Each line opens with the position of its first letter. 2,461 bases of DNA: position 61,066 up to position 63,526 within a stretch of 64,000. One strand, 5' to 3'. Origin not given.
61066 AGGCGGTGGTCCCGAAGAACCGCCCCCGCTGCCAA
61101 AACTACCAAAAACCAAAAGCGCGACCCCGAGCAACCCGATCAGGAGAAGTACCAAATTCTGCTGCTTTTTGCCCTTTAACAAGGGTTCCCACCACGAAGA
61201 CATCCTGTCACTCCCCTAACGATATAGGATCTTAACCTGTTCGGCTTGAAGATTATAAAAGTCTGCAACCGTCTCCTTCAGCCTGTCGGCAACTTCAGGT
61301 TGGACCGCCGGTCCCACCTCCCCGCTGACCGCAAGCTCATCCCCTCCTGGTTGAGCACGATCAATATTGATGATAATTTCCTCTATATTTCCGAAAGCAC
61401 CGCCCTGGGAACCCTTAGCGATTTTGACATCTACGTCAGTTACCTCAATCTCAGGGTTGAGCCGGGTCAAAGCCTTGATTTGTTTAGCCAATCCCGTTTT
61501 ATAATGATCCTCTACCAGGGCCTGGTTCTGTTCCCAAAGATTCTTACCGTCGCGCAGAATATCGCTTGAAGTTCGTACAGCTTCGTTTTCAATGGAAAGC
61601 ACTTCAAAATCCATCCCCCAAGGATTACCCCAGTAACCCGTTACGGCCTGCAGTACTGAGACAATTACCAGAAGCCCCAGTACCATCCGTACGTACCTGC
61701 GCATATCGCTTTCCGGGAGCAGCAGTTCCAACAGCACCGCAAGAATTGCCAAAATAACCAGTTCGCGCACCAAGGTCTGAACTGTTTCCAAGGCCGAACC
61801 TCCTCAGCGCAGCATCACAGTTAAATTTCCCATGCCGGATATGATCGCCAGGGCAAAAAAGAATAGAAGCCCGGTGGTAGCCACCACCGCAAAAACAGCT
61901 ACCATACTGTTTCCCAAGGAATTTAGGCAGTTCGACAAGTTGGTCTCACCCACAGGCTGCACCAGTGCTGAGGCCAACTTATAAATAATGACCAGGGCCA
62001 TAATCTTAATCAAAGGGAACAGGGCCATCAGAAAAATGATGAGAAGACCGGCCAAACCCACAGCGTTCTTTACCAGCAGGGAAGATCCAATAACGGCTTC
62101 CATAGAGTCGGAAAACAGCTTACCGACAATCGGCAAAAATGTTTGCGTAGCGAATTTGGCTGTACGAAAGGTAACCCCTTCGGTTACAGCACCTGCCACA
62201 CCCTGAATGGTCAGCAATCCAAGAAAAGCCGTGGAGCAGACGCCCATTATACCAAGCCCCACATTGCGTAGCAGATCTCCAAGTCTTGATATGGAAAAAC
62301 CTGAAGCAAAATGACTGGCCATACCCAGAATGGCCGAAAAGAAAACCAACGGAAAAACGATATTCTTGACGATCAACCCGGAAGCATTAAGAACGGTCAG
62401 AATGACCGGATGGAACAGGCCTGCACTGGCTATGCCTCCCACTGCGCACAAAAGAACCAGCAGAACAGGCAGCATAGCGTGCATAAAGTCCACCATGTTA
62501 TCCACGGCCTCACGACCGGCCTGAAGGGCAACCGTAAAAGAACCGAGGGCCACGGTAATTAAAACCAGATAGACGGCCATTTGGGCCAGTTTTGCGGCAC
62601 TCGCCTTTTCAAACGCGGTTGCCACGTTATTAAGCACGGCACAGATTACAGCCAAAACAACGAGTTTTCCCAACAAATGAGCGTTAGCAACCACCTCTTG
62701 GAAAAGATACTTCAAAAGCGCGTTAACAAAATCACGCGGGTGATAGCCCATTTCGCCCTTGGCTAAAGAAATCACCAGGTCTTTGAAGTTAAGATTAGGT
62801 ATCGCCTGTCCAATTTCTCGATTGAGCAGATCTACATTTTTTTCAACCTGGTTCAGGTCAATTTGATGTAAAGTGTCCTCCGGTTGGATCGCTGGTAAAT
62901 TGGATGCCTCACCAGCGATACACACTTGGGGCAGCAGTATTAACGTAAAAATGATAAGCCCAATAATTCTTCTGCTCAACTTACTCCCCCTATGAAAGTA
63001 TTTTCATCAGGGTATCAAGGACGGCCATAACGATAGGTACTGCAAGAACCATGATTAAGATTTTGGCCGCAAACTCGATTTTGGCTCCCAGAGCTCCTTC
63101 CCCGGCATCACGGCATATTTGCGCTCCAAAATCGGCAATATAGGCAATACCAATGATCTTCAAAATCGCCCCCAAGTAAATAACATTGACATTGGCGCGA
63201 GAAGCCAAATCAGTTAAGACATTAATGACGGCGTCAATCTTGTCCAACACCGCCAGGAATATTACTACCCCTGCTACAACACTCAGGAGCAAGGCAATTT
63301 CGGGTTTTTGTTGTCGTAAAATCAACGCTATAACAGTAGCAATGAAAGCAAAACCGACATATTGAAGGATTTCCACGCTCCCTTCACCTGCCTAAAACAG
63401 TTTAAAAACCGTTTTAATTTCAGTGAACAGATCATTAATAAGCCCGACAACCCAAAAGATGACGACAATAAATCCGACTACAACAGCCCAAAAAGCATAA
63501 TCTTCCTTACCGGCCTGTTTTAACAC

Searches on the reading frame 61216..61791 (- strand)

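Call 29: search_protein_families(library=pfam, proteins=[window:61216-61791:-])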
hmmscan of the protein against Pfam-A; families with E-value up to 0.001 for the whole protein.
window:61216-61791:- (191 aa): 1 family
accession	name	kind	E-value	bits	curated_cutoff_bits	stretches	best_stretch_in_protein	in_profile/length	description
PF09581.16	Spore_III_AF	-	1.3e-33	117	28.3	1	12-188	1-184/185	Stage III sporulation protein AF (Spore_III_AF)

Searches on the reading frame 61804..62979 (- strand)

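Call 29: search_protein_families(library=pfam, proteins=[window:61804-62979:-])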
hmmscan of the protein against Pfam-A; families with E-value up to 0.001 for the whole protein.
window:61804-62979:- (391 aa): 1 family
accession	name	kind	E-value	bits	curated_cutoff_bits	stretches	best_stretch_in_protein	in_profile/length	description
PF09546.15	Spore_III_AE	-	1.5e-105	353.4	27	1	64-384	2-321/321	Stage III sporulation protein AE (spore_III_AE)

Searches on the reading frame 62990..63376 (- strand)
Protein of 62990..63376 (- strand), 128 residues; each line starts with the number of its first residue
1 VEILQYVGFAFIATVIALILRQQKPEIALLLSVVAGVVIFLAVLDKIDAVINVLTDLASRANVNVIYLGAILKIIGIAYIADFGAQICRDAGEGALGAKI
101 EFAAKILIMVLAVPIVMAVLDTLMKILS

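Call 29: search_protein_families(library=pfam, proteins=[window:62990-63376:-])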
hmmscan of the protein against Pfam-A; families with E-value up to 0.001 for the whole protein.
window:62990-63376:- (128 aa): 1 family
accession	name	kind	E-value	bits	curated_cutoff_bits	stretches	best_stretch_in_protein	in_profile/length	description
PF06686.16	SpoIIIAC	-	5.1e-33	113.5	24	2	71-125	1-55/56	Stage III sporulation protein AC/AD protein family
